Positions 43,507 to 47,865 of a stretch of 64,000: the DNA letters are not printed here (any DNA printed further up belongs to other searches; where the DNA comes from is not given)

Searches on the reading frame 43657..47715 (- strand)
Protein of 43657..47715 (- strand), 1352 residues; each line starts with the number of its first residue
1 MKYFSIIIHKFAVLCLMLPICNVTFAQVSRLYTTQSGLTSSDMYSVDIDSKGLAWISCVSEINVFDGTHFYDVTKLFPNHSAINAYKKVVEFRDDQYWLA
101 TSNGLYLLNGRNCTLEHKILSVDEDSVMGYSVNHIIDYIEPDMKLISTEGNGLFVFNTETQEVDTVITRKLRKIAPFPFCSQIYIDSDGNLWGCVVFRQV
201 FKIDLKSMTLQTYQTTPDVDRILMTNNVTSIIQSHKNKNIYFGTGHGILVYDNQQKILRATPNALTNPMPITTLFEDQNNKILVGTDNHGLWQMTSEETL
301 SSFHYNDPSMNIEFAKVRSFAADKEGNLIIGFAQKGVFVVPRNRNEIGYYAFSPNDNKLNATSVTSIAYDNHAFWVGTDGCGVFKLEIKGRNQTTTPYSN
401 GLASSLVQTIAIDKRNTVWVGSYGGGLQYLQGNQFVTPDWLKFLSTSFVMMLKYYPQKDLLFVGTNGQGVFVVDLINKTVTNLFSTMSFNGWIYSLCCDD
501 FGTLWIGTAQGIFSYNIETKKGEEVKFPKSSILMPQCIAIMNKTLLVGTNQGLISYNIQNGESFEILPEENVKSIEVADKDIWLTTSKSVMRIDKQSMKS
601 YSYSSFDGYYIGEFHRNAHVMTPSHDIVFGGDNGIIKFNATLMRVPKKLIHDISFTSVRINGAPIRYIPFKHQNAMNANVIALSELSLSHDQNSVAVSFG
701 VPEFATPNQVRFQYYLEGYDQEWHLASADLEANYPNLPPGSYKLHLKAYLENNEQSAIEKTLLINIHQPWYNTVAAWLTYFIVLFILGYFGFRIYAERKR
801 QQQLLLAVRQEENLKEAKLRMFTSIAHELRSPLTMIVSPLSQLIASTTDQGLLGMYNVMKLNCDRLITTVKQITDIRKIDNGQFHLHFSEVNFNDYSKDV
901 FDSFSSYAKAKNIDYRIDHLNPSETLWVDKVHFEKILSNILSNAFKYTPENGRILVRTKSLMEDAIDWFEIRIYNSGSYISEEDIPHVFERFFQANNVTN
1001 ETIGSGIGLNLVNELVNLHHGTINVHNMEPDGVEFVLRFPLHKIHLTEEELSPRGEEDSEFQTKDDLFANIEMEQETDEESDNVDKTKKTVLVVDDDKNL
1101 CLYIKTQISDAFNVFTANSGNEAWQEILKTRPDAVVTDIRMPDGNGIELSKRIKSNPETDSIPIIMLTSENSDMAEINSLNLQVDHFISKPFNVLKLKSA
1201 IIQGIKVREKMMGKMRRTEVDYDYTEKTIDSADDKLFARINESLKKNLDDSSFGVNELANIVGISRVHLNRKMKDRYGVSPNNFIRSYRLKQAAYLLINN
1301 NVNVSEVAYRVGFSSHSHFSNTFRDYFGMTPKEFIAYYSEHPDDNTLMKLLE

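Call 77: search_protein_families(library=pfam, proteins=[window:43657-47715:-], max_evalue=0.00001)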
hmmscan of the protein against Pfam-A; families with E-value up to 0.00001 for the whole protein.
window:43657-47715:- (1352 aa): 6 families
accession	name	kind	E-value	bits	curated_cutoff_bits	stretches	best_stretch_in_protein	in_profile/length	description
PF12833.13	HTH_18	-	4.8e-23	81.7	33.6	1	1258-1334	1-77/80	Helix-turn-helix domain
PF02518.31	HATPase_c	-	9.4e-23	81.2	26.4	1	929-1042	2-110/111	Histidine kinase-, DNA gyrase B-, and HSP90-like ATPase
PF00072.30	Response_reg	-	1.1e-22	80.8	30.2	1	1091-1201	1-110/111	Response regulator receiver domain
PF07494.17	Reg_prop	-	1.4e-20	71.1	20.4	0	490-509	4-23/24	Two component regulator propeller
PF00165.29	HTH_AraC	-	1.1e-14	54.6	26.6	1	1299-1335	6-41/42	Bacterial regulatory helix-turn-helix proteins, AraC family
PF07495.19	Y_Y_Y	-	1.4e-13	51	26.6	1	704-767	2-65/65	Y_Y_Y domain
